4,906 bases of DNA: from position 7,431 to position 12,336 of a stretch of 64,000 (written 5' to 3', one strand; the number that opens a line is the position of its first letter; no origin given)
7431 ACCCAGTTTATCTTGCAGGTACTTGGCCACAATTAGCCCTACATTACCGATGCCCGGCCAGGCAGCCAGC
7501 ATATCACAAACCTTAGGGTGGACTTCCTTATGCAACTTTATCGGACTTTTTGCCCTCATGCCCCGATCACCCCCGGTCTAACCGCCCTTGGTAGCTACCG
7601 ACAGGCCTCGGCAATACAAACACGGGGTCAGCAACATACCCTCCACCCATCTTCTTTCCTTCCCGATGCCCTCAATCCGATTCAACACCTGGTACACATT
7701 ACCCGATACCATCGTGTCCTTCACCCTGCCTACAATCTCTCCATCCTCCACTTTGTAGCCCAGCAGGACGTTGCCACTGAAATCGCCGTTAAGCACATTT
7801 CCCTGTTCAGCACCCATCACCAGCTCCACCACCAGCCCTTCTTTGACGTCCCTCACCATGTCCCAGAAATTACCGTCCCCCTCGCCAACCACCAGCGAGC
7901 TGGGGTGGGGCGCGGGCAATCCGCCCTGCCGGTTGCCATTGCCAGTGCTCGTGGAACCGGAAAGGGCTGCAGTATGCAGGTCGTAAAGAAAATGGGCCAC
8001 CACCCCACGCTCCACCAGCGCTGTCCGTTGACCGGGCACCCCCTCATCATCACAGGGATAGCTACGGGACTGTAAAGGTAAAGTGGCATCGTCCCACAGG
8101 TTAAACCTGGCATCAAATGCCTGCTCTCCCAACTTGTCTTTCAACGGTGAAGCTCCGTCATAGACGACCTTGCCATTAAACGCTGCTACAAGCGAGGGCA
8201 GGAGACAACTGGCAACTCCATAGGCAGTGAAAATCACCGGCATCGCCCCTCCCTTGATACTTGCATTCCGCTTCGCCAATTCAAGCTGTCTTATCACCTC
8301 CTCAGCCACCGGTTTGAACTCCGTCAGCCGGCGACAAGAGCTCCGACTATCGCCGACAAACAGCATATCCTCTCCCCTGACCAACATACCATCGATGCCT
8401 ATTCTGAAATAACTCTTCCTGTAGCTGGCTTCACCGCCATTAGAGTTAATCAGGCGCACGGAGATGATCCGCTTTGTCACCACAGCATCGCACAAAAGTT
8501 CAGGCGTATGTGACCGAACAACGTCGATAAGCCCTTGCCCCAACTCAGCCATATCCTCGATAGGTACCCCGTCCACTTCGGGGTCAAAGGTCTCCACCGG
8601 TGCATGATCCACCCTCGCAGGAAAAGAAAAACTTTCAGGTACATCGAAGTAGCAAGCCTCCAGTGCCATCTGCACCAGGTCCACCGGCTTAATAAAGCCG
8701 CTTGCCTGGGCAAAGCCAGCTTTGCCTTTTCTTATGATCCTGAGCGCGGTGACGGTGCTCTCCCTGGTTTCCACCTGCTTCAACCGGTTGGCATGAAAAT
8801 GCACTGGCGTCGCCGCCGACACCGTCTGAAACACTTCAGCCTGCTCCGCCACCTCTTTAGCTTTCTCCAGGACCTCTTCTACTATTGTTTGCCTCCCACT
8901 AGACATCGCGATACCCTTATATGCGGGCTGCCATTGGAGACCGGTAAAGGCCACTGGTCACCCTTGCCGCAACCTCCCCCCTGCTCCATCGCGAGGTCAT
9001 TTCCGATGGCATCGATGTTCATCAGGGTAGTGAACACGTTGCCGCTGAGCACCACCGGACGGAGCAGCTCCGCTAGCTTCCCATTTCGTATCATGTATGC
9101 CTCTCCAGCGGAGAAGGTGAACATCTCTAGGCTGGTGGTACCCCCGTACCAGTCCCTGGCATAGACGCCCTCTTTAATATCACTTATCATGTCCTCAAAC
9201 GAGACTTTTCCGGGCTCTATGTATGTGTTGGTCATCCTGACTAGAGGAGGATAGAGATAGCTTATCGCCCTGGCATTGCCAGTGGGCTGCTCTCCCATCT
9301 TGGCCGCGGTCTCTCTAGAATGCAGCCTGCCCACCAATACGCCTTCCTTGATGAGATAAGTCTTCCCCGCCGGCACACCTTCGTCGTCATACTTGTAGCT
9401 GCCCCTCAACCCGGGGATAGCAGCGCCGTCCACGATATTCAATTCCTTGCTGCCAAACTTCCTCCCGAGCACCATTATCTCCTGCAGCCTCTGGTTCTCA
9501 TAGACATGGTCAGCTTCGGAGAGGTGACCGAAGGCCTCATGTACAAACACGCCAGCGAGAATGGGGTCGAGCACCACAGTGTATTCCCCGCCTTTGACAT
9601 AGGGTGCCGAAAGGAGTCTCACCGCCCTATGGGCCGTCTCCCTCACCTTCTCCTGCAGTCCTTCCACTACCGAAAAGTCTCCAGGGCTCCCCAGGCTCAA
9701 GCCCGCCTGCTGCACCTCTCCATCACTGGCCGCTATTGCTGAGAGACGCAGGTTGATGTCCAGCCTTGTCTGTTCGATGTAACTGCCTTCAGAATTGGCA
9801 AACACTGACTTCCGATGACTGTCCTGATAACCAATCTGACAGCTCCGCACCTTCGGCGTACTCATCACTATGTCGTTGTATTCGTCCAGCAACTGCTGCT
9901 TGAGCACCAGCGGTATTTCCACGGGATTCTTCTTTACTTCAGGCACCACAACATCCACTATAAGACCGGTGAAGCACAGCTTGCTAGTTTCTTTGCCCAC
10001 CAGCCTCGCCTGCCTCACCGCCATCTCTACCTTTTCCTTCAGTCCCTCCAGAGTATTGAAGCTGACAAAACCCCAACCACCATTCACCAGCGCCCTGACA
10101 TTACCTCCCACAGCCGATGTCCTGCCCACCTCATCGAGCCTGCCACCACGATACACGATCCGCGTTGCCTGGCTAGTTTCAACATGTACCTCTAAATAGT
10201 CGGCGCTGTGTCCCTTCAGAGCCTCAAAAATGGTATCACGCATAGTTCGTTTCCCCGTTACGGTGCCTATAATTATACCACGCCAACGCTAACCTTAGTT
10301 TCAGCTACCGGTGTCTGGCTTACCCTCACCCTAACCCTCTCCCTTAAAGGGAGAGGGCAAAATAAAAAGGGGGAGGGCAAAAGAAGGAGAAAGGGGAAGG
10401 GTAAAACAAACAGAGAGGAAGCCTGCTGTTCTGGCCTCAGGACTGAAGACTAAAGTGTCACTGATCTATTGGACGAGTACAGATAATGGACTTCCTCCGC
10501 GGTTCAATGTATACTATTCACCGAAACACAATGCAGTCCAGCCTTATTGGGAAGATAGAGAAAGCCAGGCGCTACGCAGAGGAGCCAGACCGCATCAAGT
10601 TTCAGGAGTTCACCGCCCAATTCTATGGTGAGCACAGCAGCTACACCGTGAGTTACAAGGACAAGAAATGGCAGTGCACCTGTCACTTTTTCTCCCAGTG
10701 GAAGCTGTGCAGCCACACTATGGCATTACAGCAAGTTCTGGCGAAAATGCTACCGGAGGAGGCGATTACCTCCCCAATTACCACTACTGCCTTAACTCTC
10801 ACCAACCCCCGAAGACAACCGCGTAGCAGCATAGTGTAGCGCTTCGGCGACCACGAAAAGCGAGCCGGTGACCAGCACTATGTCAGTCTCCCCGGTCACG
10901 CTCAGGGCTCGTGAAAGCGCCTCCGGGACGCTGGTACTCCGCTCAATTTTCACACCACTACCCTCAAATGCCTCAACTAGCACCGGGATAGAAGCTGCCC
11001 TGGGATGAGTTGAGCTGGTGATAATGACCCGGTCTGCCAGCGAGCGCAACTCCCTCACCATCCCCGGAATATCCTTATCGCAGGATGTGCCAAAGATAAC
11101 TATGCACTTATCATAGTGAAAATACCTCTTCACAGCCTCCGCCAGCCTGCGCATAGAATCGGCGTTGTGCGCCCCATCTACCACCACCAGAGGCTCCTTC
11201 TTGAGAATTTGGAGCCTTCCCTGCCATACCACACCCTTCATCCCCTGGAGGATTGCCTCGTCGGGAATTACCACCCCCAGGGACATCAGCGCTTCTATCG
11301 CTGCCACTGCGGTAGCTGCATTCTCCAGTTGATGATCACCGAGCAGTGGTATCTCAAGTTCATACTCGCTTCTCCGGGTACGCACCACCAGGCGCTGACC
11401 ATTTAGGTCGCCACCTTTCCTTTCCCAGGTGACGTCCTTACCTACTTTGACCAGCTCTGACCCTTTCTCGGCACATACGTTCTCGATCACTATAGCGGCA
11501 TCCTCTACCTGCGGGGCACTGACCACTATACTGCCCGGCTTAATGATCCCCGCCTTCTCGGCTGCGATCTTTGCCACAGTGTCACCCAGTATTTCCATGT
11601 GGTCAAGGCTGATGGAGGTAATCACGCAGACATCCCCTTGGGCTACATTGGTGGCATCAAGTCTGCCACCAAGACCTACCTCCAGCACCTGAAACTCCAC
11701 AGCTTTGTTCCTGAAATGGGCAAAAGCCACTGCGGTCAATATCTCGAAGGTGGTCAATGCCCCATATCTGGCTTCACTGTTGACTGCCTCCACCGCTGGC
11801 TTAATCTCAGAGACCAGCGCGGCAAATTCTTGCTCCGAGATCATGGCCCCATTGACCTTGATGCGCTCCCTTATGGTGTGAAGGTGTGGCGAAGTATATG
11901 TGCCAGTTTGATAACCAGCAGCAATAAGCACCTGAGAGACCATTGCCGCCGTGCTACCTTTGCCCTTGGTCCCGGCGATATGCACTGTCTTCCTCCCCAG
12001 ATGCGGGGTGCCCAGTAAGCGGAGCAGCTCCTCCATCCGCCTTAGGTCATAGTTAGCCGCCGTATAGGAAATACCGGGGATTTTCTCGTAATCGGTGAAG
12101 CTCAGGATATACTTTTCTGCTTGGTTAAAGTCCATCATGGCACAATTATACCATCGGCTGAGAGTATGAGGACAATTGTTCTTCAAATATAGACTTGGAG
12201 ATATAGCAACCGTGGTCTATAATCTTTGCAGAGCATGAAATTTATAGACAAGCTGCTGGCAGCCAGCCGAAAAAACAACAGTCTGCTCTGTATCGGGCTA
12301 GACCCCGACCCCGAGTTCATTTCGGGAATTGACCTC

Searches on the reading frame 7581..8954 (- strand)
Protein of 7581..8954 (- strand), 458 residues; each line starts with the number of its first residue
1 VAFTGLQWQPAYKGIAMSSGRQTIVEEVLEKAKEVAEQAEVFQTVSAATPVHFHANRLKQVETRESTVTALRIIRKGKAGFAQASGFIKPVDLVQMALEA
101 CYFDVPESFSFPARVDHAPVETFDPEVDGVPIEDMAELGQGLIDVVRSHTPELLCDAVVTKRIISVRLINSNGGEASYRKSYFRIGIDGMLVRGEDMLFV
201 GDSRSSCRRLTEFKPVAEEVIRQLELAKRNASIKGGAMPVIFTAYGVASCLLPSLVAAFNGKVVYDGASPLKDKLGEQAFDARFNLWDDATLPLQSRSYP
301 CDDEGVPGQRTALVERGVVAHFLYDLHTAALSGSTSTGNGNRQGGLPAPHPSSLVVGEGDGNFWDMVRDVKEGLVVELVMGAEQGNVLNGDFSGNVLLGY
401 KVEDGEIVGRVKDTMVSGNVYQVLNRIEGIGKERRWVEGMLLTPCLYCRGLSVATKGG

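Call 63: search_protein_families(library=pfam, proteins=[window:7581-8954:-], max_evalue=0.00001)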
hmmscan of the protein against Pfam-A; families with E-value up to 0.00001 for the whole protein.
window:7581-8954:- (458 aa): 1 family
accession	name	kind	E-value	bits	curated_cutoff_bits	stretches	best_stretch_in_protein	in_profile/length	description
PF19289.4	PmbA_TldD_3rd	-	7.1e-60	202.3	22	1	236-454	2-219/220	PmbA/TldA metallopeptidase C-terminal domain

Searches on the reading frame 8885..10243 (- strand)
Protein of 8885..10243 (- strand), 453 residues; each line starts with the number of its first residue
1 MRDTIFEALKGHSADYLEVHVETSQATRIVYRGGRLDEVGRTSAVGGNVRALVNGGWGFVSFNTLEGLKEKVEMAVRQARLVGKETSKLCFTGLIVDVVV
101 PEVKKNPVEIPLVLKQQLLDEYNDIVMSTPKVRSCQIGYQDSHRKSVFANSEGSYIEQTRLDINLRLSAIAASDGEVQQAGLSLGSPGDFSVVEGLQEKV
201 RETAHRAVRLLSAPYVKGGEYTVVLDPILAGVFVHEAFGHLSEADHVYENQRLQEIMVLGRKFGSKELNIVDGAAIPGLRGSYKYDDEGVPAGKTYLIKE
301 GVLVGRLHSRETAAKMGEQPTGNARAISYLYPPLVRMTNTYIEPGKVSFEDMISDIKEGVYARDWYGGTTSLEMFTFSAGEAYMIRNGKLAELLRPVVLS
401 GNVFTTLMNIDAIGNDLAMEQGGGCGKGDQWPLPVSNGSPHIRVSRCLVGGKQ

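Call 63: search_protein_families(library=pfam, proteins=[window:8885-10243:-], max_evalue=0.00001)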
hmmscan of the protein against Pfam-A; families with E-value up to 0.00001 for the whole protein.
window:8885-10243:- (453 aa): 3 families
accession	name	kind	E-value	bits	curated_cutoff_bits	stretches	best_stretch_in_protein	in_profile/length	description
PF19289.4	PmbA_TldD_3rd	-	6.7e-62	208.9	22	1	219-451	2-220/220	PmbA/TldA metallopeptidase C-terminal domain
PF01523.21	PmbA_TldD_1st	-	3.7e-11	43.4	20.9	1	19-79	3-65/65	PmbA/TldA metallopeptidase domain 1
PF19290.4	PmbA_TldD_2nd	-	4e-11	43.8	20.9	1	107-211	3-109/109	PmbA/TldA metallopeptidase central domain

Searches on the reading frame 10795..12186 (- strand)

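Call 63: search_protein_families(library=pfam, proteins=[window:10795-12186:-], max_evalue=0.00001)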
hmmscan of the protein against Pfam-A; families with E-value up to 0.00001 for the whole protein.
window:10795-12186:- (464 aa): 2 families
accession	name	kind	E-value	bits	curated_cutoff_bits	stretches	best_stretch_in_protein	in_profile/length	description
PF02875.26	Mur_ligase_C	-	1.3e-22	81.4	28.4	1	323-442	1-126/127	Mur ligase, glutamate ligase domain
PF08245.18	Mur_ligase_M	-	1.5e-16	61.4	24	1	70-296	1-199/200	Mur ligase middle domain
